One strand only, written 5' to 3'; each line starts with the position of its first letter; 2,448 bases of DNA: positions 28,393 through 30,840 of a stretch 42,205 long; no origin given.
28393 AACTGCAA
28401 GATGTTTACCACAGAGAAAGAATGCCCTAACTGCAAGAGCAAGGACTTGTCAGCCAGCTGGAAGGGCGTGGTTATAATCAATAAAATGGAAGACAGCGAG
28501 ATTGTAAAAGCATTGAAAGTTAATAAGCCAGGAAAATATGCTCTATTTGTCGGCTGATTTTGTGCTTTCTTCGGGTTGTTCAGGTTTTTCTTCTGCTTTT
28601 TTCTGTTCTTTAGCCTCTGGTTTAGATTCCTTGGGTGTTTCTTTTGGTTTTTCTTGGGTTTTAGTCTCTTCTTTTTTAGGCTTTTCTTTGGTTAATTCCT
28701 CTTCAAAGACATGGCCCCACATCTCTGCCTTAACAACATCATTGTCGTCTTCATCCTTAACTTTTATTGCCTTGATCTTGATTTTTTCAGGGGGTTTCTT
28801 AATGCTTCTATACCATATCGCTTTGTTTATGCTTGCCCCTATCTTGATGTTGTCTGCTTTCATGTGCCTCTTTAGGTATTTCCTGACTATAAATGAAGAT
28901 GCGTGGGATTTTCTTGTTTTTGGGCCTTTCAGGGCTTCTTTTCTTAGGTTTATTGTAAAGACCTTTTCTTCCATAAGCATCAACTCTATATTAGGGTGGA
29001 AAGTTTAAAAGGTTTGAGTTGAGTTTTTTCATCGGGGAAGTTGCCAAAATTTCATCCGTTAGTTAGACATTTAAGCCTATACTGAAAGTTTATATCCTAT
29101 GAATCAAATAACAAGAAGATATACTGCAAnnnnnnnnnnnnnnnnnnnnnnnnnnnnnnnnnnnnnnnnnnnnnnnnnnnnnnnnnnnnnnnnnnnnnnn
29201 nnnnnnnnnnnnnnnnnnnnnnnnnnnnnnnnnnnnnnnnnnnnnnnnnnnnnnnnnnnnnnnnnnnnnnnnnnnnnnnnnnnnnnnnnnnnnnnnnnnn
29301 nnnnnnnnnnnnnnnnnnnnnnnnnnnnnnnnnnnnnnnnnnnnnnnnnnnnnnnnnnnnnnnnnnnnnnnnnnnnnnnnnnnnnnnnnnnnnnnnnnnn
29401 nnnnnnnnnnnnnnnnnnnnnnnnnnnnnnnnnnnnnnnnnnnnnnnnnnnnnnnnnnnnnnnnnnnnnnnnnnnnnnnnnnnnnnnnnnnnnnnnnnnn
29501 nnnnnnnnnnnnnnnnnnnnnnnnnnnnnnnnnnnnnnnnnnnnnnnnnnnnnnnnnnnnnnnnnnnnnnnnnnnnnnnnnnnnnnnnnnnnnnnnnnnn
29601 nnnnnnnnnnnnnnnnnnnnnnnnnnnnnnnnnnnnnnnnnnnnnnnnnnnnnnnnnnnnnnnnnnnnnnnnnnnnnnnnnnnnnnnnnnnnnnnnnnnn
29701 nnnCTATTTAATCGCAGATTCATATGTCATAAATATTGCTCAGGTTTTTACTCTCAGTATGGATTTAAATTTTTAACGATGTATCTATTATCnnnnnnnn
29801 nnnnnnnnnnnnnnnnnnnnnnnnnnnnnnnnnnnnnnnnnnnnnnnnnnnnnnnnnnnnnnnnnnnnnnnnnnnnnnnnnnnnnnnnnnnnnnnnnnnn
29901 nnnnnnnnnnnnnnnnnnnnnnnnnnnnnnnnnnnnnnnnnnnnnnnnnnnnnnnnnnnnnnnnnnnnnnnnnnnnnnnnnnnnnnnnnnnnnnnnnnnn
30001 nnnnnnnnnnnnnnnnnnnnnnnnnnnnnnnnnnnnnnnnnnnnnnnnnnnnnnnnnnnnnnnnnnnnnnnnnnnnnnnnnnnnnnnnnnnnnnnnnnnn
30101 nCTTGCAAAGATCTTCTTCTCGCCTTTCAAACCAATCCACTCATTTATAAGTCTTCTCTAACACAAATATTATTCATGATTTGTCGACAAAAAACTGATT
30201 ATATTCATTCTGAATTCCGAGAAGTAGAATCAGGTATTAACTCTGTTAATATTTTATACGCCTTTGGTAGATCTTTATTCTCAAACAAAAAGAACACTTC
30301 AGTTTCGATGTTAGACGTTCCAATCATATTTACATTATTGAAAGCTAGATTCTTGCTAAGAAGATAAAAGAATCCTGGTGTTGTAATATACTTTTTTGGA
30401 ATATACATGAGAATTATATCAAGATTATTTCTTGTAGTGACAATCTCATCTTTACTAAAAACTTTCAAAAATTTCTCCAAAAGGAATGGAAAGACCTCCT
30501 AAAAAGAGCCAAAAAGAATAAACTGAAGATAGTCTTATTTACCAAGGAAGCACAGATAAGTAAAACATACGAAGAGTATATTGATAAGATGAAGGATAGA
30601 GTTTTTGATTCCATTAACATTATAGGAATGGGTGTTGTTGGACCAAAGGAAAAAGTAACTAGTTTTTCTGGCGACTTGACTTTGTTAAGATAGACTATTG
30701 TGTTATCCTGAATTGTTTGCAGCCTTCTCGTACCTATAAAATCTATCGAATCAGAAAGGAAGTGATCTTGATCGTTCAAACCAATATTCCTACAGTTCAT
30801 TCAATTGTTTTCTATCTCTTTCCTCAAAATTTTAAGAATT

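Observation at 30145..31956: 35-bp perfect direct repeats bracket a 1.74-kb MNT-HEPN cassette and duplicate the promoter and start codon of the neighbouring KH gene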

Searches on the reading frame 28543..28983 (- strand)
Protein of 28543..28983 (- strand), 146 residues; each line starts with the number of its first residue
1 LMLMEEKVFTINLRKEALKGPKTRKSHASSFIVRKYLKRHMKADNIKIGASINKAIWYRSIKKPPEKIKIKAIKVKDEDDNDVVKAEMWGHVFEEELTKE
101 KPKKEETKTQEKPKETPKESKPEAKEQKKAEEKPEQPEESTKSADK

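Call 8: search_protein_families(library=pfam, proteins=[window:28543-28983:-], max_evalue=0.1)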
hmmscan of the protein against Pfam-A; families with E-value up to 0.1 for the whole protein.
window:28543-28983:- (146 aa): 2 families
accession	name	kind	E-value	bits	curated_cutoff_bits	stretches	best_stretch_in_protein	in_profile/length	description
PF01198.24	Ribosomal_L31e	-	3.7e-09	37.1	25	1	9-81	7-78/82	Ribosomal protein L31e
PF08634.16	Pet127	-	0.096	12.5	25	0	51-123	66-131/274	Mitochondrial protein Pet127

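Call 9: search_protein_families(library=ncbifam, proteins=[window:28543-28983:-], max_evalue=0.1)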
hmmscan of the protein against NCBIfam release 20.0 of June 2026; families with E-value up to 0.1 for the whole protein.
window:28543-28983:- (146 aa): 1 family
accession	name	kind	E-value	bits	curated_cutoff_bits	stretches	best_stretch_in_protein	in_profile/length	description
NF002258.1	PRK01192.1-1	equivalog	4.3e-22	77.8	68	1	6-88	1-82/83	50S ribosomal protein L31e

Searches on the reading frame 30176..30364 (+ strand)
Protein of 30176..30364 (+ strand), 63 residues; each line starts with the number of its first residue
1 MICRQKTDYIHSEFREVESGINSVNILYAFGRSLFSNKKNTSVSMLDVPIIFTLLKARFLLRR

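Call 16: search_protein_families(library=pfam, proteins=[window:30176-30364:+], max_evalue=1)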
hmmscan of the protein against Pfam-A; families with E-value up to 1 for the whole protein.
seq(63 aa): 0 families

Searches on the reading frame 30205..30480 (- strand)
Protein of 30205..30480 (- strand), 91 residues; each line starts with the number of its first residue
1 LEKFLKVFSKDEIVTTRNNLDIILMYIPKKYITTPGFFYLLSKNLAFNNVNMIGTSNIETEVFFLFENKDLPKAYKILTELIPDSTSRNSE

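Call 8: search_protein_families(library=pfam, proteins=[window:30205-30480:-], max_evalue=0.1)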
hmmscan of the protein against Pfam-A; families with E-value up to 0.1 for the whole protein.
window:30205-30480:- (91 aa): 2 families
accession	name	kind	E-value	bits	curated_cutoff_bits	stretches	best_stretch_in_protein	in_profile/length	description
PF22468.2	ACT_9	-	0.0048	17.1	27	1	48-79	27-58/61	ACT domain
PF13840.12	ACT_7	-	0.068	13.5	27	1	34-80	20-65/65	ACT domain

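Call 9: search_protein_families(library=ncbifam, proteins=[window:30205-30480:-], max_evalue=0.1)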
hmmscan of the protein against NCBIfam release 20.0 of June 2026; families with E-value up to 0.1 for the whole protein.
window:30205-30480:- (91 aa): 2 families
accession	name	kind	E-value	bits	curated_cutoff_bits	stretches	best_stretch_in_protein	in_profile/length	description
NF005159.0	PRK06635.2-3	equivalog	0.0025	16.9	379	1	24-81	346-404/406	aspartate kinase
TIGR00656.1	asp_kin_monofn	equivalog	0.0068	15.4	402.25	1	22-80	266-327/407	aspartate kinase, monofunctional class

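Call 62: search_protein_families(library=padloc, proteins=[window:30205-30480:-], max_evalue=0.01)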
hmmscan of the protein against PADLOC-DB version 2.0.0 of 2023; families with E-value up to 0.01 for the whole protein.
window:30205-30480:- (91 aa): 0 families

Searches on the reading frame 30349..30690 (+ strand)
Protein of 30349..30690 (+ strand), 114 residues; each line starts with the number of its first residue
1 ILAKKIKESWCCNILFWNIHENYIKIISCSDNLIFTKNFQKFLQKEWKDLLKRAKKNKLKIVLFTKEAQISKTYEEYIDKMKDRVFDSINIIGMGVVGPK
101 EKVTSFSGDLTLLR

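Call 16: search_protein_families(library=pfam, proteins=[window:30349-30690:+], max_evalue=1)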
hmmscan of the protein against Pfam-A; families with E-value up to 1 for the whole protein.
seq(114 aa): 9 families
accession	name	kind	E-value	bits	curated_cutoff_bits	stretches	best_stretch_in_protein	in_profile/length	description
PF09391.15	DUF2000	-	6.2e-10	39.6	25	1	48-114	66-133/133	Protein of unknown function (DUF2000)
PF16595.10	Cas9_PI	-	0.002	18.4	25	1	26-89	114-184/265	PAM-interacting domain of CRISPR-associated endonuclease Cas9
PF08645.17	PNK3P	-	0.0054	16.9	22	1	37-92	25-79/161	Polynucleotide kinase 3 phosphatase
PF09192.16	Act-Frag_cataly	-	0.017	15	24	1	11-91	180-264/282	Actin-fragmin kinase, catalytic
PF05211.17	NLBH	-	0.024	14.7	24.6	1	52-91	53-92/254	Neuraminyllactose-binding hemagglutinin precursor (NLBH)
PF17285.8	PRMT5_TIM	-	0.033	13.9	30.2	1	34-82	195-247/252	PRMT5 TIM barrel domain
PF00704.34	Glyco_hydro_18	-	0.042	13.9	29.6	1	36-110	123-197/317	Glycosyl hydrolases family 18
PF13791.11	Sigma_reg_C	-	0.067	13.8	25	1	38-106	81-144/157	Sigma factor regulator C-terminal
PF20986.2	DUF6849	-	0.096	13.2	27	1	19-64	13-58/69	Domain of unknown function (DUF6849)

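Call 60: find_homologous_proteins(query=window:30349-30690:+, max_evalue=0.001)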
Query seq(114 aa) (114 aa): 1 proteins with E <= 0.001 among 10 candidates.
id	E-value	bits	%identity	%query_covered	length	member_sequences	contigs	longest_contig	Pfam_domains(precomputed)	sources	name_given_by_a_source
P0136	1.8e-68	246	99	100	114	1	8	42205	PF09391.16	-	-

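Call 65: search_protein_representatives(protein=window:30349-30690:+)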
Query: 114 residues. Proteins with E-value up to 0.001 (for the whole library): 11; up to 1e-10: 1; up to 1e-30: 0. The best 11 are listed.
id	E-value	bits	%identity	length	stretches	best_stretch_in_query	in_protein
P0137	7.1e-12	61.8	100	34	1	81-114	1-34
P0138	6.4e-09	52.3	42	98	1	44-114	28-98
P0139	2.7e-06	43.8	40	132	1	47-114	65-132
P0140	6.2e-05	39.4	36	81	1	45-114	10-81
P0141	1.0e-04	38.8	36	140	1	47-112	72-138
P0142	2.8e-04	37.3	38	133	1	43-113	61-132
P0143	5.1e-04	36.5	38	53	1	63-114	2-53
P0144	5.5e-04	36.4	42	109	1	62-114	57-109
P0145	6.7e-04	36.1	37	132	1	44-114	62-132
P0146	7.5e-04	35.9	42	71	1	55-114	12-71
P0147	9.1e-04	35.7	37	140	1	56-114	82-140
